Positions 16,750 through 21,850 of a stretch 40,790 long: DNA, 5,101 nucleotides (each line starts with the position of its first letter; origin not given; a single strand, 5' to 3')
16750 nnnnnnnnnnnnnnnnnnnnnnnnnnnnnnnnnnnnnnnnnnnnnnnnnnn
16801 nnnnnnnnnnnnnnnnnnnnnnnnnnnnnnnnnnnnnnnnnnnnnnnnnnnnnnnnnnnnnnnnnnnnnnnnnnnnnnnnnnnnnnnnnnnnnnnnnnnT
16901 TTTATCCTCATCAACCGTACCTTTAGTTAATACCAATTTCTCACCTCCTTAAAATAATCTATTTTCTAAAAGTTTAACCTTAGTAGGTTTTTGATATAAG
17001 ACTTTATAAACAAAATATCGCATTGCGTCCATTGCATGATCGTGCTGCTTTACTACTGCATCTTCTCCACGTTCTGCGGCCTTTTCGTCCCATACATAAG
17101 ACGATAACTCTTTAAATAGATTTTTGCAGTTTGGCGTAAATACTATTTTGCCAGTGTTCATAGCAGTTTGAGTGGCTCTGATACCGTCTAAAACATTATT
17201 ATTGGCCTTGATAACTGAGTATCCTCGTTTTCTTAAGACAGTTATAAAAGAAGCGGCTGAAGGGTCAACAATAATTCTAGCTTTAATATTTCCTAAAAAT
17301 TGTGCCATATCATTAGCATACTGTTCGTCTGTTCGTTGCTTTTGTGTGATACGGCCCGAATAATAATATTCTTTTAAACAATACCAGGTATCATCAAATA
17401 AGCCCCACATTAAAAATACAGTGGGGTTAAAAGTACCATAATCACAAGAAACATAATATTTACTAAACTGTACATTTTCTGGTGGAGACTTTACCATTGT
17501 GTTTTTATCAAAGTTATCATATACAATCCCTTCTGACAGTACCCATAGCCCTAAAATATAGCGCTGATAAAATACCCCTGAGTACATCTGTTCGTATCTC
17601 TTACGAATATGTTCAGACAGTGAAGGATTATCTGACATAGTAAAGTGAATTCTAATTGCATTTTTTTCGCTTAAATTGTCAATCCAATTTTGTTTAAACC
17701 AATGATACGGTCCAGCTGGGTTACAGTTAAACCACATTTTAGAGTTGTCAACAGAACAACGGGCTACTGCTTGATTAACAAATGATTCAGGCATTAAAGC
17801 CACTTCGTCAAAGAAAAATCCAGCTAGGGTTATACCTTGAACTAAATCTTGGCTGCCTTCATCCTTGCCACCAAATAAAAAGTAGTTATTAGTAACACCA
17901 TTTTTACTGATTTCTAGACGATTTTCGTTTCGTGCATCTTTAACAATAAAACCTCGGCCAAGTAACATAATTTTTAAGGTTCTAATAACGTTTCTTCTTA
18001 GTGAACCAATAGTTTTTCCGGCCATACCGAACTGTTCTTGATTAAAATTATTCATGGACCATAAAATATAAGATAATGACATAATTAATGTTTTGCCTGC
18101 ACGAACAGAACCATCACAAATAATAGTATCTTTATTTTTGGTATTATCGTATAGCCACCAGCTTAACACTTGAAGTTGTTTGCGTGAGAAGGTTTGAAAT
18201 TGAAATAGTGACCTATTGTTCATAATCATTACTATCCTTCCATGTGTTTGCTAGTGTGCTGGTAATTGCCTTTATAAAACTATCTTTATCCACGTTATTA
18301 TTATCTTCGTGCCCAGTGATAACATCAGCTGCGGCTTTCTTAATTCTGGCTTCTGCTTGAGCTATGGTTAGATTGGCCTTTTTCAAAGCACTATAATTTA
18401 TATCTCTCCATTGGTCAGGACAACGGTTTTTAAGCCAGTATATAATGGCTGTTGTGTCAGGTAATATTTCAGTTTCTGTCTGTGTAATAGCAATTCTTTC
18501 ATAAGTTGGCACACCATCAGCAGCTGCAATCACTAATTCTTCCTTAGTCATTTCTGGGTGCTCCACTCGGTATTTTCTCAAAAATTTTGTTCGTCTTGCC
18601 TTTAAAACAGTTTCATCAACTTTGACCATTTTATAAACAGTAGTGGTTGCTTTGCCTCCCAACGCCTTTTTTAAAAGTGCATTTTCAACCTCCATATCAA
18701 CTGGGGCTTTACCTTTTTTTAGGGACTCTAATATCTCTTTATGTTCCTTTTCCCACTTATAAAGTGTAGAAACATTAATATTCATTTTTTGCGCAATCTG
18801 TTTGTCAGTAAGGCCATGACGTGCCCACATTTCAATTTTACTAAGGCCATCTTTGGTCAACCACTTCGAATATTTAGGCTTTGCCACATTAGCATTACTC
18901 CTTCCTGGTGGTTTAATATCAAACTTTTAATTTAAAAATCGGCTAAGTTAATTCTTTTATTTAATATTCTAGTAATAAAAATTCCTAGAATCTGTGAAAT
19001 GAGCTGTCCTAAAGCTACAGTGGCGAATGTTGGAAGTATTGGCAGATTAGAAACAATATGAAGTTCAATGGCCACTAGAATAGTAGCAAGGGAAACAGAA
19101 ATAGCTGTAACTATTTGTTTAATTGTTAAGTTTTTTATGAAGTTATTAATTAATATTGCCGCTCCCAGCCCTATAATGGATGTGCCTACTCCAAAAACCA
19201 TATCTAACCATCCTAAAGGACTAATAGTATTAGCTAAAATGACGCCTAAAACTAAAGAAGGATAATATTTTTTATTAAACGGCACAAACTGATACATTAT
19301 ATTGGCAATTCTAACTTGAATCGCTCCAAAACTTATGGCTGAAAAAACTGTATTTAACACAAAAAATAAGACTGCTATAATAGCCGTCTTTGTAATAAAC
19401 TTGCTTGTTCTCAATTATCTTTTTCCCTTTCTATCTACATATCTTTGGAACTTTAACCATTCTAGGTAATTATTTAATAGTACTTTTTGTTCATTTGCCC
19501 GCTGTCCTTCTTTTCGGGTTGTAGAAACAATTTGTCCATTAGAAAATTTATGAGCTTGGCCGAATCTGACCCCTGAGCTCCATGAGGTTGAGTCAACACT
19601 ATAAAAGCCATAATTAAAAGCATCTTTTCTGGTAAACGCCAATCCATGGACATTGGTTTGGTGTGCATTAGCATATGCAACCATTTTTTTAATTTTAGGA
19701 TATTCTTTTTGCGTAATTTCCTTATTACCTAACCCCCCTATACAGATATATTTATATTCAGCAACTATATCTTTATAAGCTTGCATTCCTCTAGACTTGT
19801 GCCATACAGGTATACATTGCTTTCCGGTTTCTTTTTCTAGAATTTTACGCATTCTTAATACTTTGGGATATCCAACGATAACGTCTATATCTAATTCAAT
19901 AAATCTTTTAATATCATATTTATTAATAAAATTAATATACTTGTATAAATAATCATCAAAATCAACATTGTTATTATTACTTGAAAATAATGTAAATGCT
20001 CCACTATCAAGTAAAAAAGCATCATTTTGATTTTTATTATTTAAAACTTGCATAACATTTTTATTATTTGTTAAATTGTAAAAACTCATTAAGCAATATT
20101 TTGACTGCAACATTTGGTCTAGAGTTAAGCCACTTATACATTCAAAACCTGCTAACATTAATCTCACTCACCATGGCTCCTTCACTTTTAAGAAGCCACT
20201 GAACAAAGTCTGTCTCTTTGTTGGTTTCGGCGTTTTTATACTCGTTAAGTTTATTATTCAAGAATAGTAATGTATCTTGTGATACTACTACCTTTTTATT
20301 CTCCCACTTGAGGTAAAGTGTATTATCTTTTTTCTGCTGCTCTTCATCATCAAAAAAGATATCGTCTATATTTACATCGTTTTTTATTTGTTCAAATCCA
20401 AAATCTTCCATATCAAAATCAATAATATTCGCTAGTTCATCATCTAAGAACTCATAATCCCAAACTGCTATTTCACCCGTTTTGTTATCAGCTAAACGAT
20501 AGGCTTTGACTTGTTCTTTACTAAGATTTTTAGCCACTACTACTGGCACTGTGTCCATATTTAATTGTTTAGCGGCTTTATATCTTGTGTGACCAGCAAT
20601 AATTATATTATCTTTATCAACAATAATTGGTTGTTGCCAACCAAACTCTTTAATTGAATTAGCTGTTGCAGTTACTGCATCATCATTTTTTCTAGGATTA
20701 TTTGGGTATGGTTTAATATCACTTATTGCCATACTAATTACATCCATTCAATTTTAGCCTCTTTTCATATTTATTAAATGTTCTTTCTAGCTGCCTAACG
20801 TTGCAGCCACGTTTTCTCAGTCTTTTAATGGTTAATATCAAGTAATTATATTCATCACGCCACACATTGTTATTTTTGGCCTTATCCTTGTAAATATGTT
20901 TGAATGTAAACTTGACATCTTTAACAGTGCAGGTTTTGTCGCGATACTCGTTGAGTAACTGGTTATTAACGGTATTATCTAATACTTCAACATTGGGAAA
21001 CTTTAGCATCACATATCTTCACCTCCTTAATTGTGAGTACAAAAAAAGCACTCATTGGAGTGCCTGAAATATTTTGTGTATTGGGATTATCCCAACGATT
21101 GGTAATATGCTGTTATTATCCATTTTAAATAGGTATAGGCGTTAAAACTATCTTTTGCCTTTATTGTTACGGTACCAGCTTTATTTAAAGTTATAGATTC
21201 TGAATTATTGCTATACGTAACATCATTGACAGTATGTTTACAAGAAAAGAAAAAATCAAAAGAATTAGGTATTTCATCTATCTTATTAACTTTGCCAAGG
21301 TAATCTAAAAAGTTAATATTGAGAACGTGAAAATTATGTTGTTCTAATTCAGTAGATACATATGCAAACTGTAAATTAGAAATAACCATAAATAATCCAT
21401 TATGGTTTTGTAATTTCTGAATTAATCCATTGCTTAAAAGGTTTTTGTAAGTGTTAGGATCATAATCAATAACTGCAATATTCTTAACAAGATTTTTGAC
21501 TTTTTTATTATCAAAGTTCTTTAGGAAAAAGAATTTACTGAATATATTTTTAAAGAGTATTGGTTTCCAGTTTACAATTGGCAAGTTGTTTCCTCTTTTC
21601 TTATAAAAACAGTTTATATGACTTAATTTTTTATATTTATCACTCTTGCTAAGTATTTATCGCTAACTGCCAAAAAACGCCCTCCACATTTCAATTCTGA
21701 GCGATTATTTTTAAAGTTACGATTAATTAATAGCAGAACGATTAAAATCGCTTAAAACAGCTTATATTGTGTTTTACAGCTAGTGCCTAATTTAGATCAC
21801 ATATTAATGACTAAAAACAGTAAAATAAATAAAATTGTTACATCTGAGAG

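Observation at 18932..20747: ParB-like + DpdA-like transglycosylase + QueT transporter cassette: salvage-dependent 7-deazaguanine modification of phage DNA?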

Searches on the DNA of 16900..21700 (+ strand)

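Call 7: search_dna_similar(query=window:16900-21700:+, collection=phages, mode=near, max_rows=20)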
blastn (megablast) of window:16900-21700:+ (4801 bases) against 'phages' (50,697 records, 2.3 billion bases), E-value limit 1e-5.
No match.

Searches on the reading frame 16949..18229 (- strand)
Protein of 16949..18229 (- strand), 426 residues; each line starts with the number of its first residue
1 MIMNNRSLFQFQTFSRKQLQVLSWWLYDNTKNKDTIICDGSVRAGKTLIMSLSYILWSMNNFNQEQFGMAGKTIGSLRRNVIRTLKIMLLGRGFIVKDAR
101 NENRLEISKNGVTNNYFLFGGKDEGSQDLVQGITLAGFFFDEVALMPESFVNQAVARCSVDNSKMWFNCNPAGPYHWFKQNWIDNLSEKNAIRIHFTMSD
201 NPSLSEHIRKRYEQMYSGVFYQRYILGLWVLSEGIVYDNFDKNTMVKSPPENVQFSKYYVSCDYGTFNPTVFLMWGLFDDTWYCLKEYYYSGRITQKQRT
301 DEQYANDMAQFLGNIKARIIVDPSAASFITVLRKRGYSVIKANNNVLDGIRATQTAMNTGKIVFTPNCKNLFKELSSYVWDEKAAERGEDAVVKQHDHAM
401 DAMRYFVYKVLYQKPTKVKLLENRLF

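Call 3: search_protein_families(library=pfam, proteins=[window:16949-18229:-], max_evalue=0.1)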
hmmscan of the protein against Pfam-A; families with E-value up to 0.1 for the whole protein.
window:16949-18229:- (426 aa): 4 families
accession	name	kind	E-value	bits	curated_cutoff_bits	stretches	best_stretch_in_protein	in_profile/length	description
PF03237.21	Terminase_6N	-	2.7e-14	53.8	22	1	40-241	4-212/215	Terminase large subunit, T4likevirus-type, N-terminal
PF04466.19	Terminase_3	-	8e-08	32.5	23.2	1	35-217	4-188/201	Phage terminase large subunit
PF17289.8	Terminase_6C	-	1.1e-06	29.1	22.6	1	327-407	68-152/155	Terminase RNaseH-like domain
PF17288.8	Terminase_3C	-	0.00084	20.2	26.7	1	274-407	13-153/155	Terminase RNAseH like domain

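Call 4: search_protein_families(library=ncbifam, proteins=[window:16949-18229:-], max_evalue=0.1)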
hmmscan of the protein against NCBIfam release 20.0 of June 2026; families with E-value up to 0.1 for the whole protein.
window:16949-18229:- (426 aa): 2 families
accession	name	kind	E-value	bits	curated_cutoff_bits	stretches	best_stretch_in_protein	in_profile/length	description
TIGR01547.1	phage_term_2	equivalog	1.6e-83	281.3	105.05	1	34-412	2-394/396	PBSX family phage terminase large subunit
NF010458.0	PRK13883.1-5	subfamily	0.033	14.2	313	1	319-345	61-87/158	conjugal transfer protein TrbH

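Call 5: search_protein_families(library=phrogs, proteins=[window:16949-18229:-], max_evalue=0.01)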
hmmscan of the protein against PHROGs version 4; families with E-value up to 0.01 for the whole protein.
window:16949-18229:- (426 aa): 9 families
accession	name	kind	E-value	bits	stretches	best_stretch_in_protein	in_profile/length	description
phrog_2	-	head and packaging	1.9e-54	186.6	1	15-414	267-596/807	terminase large subunit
phrog_10250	-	head and packaging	1.5e-50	173.1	1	213-418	2-223/228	terminase large subunit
phrog_5653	-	head and packaging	1.1e-30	107.8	1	227-418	1-188/199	terminase large subunit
phrog_6672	-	head and packaging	9.5e-28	97.6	1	300-423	18-142/145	terminase large subunit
phrog_3717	-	head and packaging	1.8e-11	45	1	31-268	21-262/277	terminase large subunit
phrog_979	-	head and packaging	1.5e-05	24.9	1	23-210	163-350/642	terminase large subunit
phrog_38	-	head and packaging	9.6e-05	22.2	1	231-378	522-682/760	terminase large subunit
phrog_29775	-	unknown function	0.00013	22.8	1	91-207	55-168/212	-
phrog_22023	-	unknown function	0.002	19.4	1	164-289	24-147/153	-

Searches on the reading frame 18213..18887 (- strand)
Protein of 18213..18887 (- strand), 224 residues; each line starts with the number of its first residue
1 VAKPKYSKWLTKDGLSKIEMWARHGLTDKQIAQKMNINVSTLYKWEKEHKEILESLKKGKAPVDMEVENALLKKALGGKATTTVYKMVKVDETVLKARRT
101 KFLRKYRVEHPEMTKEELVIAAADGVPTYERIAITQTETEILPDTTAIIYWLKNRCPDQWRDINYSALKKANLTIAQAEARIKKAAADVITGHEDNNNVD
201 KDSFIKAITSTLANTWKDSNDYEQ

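Call 3: search_protein_families(library=pfam, proteins=[window:18213-18887:-], max_evalue=0.1)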
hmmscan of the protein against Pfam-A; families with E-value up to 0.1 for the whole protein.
window:18213-18887:- (224 aa): 12 families
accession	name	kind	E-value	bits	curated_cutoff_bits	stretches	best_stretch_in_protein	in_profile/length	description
PF01527.26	HTH_Tnp_1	-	4.4e-07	30.5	24.1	1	24-76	22-74/75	Transposase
PF13518.12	HTH_28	-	1.4e-05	25.5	25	1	21-47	8-34/52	Helix-turn-helix domain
PF13384.12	HTH_23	-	2.3e-05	24.5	24.6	1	18-48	11-40/50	Homeodomain-like domain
PF13022.12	HTH_Tnp_1_2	-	0.00011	22.7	27.9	1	6-80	5-84/122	Helix-turn-helix of insertion element transposase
PF01381.28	HTH_3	-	0.00014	22.2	23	1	24-51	8-35/55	Helix-turn-helix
PF06056.18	Terminase_5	-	0.0072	16.7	20.3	1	26-62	14-51/58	Putative ATPase subunit of terminase (gpP-like)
PF04218.19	CENP-B_N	-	0.019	15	21.2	1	29-55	26-52/53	CENP-B N-terminal DNA-binding domain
PF16677.11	GP3_package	-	0.025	15.2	29.4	0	32-87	40-92/105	DNA-packaging protein gp3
PF14534.12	DUF4440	-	0.032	15.1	25.2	0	112-149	37-73/107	Domain of unknown function (DUF4440)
PF18750.7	SNAD4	-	0.041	14.4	27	1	32-65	80-114/130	Secreted Novel AID/APOBEC-like Deaminase 4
PF00376.29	MerR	-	0.087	13.1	28.2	0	29-48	3-22/38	MerR family regulatory protein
PF13551.12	HTH_29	-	0.091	13.3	28.1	0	24-57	10-45/64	Winged helix-turn helix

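Call 4: search_protein_families(library=ncbifam, proteins=[window:18213-18887:-], max_evalue=0.1)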
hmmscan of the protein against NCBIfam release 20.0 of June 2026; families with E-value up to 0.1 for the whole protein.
window:18213-18887:- (224 aa): 10 families
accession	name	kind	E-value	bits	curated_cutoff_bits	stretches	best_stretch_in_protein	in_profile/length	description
NF033516.0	transpos_IS3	equivalog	0.00032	20.1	160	1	18-111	7-102/369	IS3 family transposase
NF037975.1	pilot_rel_YacC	equivalog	0.013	15.5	80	1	132-178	21-65/115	YacC family pilotin-like protein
NF047593.1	IS66_ISAeme5_TnpA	equivalog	0.015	15.7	28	1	17-65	9-58/79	IS66 family insertion sequence element accessory protein TnpA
NF040522.1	VC1465_fam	subfamily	0.026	14.6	70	1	23-52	7-36/111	VC1465 family Xer recombination activation factor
NF033577.2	transpos_IS481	equivalog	0.047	13.2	224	0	18-50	6-38/284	IS481 family transposase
NF047595.1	IS66_ISRel24_TnpA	equivalog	0.05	14.2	74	0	28-61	24-58/113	IS66-like element accessory protein TnpA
NF040595.1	HTH_Cbp1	equivalog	0.054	13.4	140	0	16-106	6-91/135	CRISPR DNA repeat-binding protein Cbp1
NF041951.1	phage_RstR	subfamily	0.057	13.7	80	0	22-50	12-40/108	RstR family transcriptional repressor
TIGR02937.1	sigma70-ECF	superfamily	0.06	13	42.9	0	23-54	131-162/165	sigma-70 family RNA polymerase sigma factor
NF046037.1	carphisopro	domain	0.08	13.1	38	0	29-47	12-30/54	carph-isopro domain-containing protein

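Call 5: search_protein_families(library=phrogs, proteins=[window:18213-18887:-], max_evalue=0.01)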
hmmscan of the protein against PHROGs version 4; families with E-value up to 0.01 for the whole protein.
window:18213-18887:- (224 aa): 18 families
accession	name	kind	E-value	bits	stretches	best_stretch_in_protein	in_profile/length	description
phrog_309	-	head and packaging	7.8e-50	171.7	1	1-198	133-293/319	terminase small subunit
phrog_28310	-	unknown function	2e-21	77.1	1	5-75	3-73/76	-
phrog_23444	-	head and packaging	2.6e-08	35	1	136-161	74-99/126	terminase small subunit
phrog_2538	-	head and packaging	3.7e-05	24.8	1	10-54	3-46/129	terminase small subunit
phrog_26445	-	unknown function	0.00012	23.5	1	17-61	9-53/101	-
phrog_4102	-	head and packaging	0.00031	22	1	10-71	15-87/166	terminase small subunit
phrog_151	-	integration and excision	0.00059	19.5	1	15-119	134-251/582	transposase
phrog_36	-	transcription regulation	0.00076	20.1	1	25-79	155-206/220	transcriptional regulator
phrog_664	-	DNA, RNA and nucleotide metabolism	0.00082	20.3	0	10-49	85-124/210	DNA binding protein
phrog_7344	-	head and packaging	0.0015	19.8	0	18-51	21-53/161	terminase small subunit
phrog_8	-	transcription regulation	0.0023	18.5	1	23-52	87-116/346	transcriptional regulator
phrog_125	-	DNA, RNA and nucleotide metabolism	0.0042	17.7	1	15-69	169-223/254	DNA invertase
phrog_7950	-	transcription regulation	0.0043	18.1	0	22-50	17-45/68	transcriptional repressor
phrog_14025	-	unknown function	0.0054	18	0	18-50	25-55/98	-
phrog_1373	-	transcription regulation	0.0063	17.5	0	23-61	74-113/166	transcriptional regulator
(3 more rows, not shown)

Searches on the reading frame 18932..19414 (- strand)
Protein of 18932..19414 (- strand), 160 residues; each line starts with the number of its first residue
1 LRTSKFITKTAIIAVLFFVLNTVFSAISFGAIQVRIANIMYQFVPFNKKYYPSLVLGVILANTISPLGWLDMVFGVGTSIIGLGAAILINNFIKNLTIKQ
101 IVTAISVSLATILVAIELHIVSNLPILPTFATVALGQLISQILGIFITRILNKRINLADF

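Call 3: search_protein_families(library=pfam, proteins=[window:18932-19414:-], max_evalue=0.1)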
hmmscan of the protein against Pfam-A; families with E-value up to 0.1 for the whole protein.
window:18932-19414:- (160 aa): 2 families
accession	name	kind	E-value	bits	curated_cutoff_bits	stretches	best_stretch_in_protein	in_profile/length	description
PF06177.16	QueT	-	1.8e-27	96.8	33.7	1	7-153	1-141/141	QueT transporter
PF10507.14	TMEM65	-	0.0094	16.3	25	1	119-153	27-60/109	Transmembrane protein 65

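Call 4: search_protein_families(library=ncbifam, proteins=[window:18932-19414:-], max_evalue=0.1)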
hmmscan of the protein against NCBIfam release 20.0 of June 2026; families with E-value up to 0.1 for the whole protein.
window:18932-19414:- (160 aa): 0 families

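Call 5: search_protein_families(library=phrogs, proteins=[window:18932-19414:-], max_evalue=0.01)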
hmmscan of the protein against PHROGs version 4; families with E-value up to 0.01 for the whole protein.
window:18932-19414:- (160 aa): 1 family
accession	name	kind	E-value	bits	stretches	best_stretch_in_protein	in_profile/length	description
phrog_27044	-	unknown function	3.6e-25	90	1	3-153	5-151/165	-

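Call 21: search_solved_structures(query=window:18932-19414:-, max_evalue=10)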
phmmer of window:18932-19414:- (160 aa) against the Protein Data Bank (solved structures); distinct sequences matched with E-value up to 10: 0.

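Call 63: find_homologous_proteins(query=window:18932-19414:-, max_evalue=0.00001)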
Query window:18932-19414:- (160 aa): 25 proteins with E <= 0.00001 among 367 candidates.
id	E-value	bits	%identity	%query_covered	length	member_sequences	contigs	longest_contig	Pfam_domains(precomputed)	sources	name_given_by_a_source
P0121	1.5e-88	312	99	100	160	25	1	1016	PF06177.17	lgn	-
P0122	5.8e-66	239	73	98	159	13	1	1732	PF06177.17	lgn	-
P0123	6.5e-65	236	71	98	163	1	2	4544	PF06177.17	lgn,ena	-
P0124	1.6e-64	235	89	81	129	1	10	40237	PF06177.17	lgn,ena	-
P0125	2.0e-63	231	72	98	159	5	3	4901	PF06177.17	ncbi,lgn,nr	ncbi:MAG: QueT transporter family protein [Tetragenococcus sp.]|nr:QueT transporter family protein [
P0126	5.0e-61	223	68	98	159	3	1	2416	PF06177.17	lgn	-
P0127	7.2e-61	223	69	98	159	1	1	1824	PF06177.17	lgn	-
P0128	6.9e-51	190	61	99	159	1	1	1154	PF06177.17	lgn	-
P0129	2.5e-48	182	60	98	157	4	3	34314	PF06177.17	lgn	-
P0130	8.3e-48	180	59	99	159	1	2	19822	PF06177.17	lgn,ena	-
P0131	1.6e-47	179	60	99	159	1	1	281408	PF06177.17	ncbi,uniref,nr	ncbi:QueT transporter family protein [Enterococcus sp. BWB1-3]|uniref:QueT transporter family protei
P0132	5.3e-43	165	54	96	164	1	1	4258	PF06177.17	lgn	-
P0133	2.9e-40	156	53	96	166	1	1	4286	PF06177.17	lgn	-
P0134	1.1e-39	154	50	99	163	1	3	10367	PF06177.17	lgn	-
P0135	5.7e-38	149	94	54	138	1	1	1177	-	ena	-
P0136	1.0e-35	141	49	98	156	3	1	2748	PF06177.17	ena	-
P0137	1.4e-34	138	48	98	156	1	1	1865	PF06177.17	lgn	-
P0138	1.6e-20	92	39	95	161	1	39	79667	PF06177.17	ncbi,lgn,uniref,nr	ncbi:putative membrane protein [Scopulibacillus daqui]|uniref:Membrane protein n=1 Tax=Scopulibacill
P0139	2.9e-19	88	40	93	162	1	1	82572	PF06177.17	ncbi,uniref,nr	ncbi:QueT transporter family protein [Lederbergia sp. NSJ-179]|uniref:QueT transporter family protei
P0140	8.4e-19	86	36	91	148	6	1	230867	PF06177.17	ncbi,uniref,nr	ncbi:QueT transporter family protein [Enterococcus gallinarum]|uniref:QueT transporter family protei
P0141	1.1e-18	86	38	97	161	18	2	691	PF06177.17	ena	-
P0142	3.1e-17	81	35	99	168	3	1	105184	PF06177.17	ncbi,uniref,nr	ncbi:QueT transporter family protein [Companilactobacillus mishanensis]|uniref:QueT transporter fami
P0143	2.3e-16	78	36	96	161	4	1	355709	PF06177.17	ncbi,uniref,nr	ncbi:hypothetical protein CN692_02415 [Bacillus sp. AFS002410]|uniref:QueT transporter family protei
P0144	6.0e-13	67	38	92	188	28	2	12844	PF06177.17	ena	-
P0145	2.2e-11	62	36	90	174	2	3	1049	PF06177.17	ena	-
